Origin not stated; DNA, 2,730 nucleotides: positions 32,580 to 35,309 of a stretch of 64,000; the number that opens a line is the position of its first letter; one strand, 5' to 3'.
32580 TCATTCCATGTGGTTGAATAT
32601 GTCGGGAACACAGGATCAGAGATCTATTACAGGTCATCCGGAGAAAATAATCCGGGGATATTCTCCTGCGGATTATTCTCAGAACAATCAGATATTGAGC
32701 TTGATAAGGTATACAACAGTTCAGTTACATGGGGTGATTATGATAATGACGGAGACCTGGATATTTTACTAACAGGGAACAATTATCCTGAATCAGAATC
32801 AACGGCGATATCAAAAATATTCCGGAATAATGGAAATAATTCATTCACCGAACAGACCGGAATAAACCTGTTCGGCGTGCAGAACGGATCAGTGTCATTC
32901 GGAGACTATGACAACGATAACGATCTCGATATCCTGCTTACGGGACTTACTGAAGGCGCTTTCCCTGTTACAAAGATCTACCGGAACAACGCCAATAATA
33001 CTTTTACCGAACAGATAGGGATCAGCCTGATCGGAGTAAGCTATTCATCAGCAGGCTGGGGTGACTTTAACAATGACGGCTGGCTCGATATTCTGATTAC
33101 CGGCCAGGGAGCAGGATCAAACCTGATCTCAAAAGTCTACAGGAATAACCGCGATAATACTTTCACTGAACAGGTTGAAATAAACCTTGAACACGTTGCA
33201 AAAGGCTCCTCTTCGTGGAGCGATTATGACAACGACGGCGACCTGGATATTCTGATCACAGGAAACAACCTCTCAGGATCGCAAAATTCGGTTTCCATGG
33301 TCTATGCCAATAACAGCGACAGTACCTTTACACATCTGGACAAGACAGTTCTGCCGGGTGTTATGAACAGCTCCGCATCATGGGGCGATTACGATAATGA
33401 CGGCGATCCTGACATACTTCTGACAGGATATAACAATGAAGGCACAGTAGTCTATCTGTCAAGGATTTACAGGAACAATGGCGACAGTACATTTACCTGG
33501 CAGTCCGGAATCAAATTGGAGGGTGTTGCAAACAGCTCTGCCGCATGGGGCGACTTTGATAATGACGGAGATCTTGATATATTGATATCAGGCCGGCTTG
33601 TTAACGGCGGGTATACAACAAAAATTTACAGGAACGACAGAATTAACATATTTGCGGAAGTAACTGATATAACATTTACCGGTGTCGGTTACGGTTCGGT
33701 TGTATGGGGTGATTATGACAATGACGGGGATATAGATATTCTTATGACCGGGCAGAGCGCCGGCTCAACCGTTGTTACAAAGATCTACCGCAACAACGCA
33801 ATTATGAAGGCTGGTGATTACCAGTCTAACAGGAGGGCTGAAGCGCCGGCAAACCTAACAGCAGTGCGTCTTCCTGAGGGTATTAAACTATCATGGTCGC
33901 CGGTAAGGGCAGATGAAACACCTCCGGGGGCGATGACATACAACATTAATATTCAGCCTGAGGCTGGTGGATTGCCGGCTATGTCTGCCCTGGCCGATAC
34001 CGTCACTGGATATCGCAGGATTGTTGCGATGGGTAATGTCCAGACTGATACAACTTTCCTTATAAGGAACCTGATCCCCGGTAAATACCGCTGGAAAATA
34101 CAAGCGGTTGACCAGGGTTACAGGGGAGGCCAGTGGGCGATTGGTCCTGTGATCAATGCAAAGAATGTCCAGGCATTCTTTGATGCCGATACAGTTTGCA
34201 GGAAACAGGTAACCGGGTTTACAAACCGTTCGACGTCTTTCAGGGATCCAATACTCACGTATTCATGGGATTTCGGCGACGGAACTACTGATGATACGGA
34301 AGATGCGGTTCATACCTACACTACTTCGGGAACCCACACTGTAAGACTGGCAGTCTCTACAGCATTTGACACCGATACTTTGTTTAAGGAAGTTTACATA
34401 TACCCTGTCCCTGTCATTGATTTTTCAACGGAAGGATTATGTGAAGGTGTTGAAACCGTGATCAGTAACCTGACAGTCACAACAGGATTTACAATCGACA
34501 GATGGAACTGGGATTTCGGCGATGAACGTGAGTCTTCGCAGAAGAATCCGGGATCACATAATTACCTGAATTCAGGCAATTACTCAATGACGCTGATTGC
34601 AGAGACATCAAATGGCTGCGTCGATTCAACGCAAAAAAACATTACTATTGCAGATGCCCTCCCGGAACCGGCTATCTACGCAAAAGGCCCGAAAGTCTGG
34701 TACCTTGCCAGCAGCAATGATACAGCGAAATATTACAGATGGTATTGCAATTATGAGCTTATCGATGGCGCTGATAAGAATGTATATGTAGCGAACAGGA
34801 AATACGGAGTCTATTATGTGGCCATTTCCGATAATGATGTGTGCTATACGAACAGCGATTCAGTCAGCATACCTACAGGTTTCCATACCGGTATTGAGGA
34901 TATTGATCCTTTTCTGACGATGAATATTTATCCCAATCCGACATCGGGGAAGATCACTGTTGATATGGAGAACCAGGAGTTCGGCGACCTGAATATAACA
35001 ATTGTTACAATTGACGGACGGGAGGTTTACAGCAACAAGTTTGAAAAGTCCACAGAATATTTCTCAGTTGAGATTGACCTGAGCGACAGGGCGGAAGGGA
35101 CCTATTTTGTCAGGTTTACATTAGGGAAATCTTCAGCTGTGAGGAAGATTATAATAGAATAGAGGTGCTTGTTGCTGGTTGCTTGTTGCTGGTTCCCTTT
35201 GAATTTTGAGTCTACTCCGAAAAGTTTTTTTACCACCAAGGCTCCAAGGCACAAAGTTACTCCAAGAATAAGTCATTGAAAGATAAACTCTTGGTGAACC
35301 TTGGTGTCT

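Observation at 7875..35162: A 27.3-kb single ORF encodes 15 consecutive seven-bladed FG-GAP/VCBS propellers on one T9SS-targeted polypeptide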

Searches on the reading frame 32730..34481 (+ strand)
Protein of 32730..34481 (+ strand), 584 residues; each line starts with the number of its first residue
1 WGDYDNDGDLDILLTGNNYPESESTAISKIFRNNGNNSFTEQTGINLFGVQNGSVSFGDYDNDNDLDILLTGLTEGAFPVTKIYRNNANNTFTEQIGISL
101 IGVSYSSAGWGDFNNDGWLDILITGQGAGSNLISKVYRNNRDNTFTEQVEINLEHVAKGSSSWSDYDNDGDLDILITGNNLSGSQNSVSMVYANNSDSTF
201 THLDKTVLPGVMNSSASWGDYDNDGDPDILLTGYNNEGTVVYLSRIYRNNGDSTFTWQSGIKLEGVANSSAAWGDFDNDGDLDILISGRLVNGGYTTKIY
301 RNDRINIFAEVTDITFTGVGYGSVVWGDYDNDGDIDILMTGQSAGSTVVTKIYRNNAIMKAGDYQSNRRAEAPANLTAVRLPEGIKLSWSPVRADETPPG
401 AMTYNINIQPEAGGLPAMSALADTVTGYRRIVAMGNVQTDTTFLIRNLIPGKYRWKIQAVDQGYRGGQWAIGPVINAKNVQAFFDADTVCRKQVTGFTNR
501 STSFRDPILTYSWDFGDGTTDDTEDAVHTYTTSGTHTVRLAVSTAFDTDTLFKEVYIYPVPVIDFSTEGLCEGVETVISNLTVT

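Call 7: search_protein_families(library=pfam, proteins=[window:32730-34481:+], max_evalue=0.01)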
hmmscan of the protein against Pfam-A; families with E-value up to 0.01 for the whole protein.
window:32730-34481:+ (584 aa): 5 families
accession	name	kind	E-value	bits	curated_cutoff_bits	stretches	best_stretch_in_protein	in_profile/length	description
PF13517.12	FG-GAP_3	-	4.3e-47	159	26.9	6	220-286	1-61/61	FG-GAP-like repeat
PF01839.29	FG-GAP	-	6.3e-20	71.1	22.1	3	213-240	2-34/37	FG-GAP repeat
PF18911.6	PKD_4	-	1e-13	51.6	27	1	485-550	10-76/85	PKD domain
PF00801.26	PKD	-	2e-09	37.7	23.5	1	506-545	27-68/80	PKD domain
PF01909.29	NTP_transf_2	-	0.00018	22.3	21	0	321-344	20-43/93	Nucleotidyltransferase domain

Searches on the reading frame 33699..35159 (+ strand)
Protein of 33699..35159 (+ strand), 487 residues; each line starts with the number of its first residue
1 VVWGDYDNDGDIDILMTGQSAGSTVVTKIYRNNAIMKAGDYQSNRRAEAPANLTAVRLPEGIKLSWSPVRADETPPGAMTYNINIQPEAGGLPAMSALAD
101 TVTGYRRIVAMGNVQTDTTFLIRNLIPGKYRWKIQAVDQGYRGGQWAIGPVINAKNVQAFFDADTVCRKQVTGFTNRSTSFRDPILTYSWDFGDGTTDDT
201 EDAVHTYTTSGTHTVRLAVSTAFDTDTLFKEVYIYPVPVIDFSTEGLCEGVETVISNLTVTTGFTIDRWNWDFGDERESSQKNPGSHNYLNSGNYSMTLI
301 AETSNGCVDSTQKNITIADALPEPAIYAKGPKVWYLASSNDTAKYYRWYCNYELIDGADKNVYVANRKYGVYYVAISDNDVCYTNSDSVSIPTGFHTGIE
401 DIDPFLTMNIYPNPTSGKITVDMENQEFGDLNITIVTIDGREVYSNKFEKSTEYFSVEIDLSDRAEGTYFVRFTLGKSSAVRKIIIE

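Call 60: search_protein_families(library=pfam, proteins=[window:33699-35159:+], max_evalue=0.01)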
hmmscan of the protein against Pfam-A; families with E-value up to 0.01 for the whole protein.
window:33699-35159:+ (487 aa): 4 families
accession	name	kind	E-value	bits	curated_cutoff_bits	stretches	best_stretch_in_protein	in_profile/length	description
PF18911.6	PKD_4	-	2.7e-24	85.4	27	2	162-227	10-76/85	PKD domain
PF18962.6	Por_Secre_tail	-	2.2e-15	57.1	27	1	410-486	1-75/75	Secretion system C-terminal sorting domain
PF00801.26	PKD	-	3.9e-13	49.6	23.5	2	183-222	27-68/80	PKD domain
PF08329.16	ChitinaseA_N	-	0.00057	20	21.2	1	278-320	68-110/133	Chitinase A, N-terminal domain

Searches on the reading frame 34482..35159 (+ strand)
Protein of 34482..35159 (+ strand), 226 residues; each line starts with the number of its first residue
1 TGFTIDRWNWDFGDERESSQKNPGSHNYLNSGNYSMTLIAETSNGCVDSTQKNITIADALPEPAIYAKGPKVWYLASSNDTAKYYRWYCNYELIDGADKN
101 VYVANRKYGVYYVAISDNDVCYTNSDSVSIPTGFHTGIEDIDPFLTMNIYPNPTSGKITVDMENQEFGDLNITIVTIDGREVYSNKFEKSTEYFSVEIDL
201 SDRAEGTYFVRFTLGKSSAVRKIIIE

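Call 7: search_protein_families(library=pfam, proteins=[window:34482-35159:+], max_evalue=0.01)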
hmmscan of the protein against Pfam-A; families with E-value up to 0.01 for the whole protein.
window:34482-35159:+ (226 aa): 5 families
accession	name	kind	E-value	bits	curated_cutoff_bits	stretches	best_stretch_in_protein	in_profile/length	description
PF18962.6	Por_Secre_tail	-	1.1e-16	61.3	27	1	149-225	1-75/75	Secretion system C-terminal sorting domain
PF18911.6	PKD_4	-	3.5e-10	40.2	27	1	5-52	34-80/85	PKD domain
PF00801.26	PKD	-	0.00011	22.5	23.5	1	7-50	31-75/80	PKD domain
PF08329.16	ChitinaseA_N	-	0.0002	21.4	21.2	1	17-59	68-110/133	Chitinase A, N-terminal domain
PF11589.14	DUF3244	-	0.0031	17.9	25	0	159-214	32-85/96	Domain of unknown function (DUF3244)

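Call 26: search_protein_families(library=ncbifam, proteins=[window:34482-35159:+], max_evalue=0.001)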
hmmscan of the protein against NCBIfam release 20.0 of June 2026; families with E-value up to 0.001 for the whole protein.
window:34482-35159:+ (226 aa): 3 families
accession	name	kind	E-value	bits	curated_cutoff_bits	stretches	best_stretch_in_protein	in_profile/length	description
TIGR04183.1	Por_Secre_tail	domain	2.1e-12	46.8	23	1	149-226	1-72/72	T9SS type A sorting domain-containing protein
NF038113.1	T9SSA_dep_M36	equivalog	4.6e-12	44.9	885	1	139-225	786-868/869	T9SS-dependent M36 family metallopeptidase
NF052323.1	T9SSA_dep_M6i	equivalog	0.0002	19.4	600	1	150-217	961-1029/1043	T9SS-dependent M6-like inactivated metalloprotease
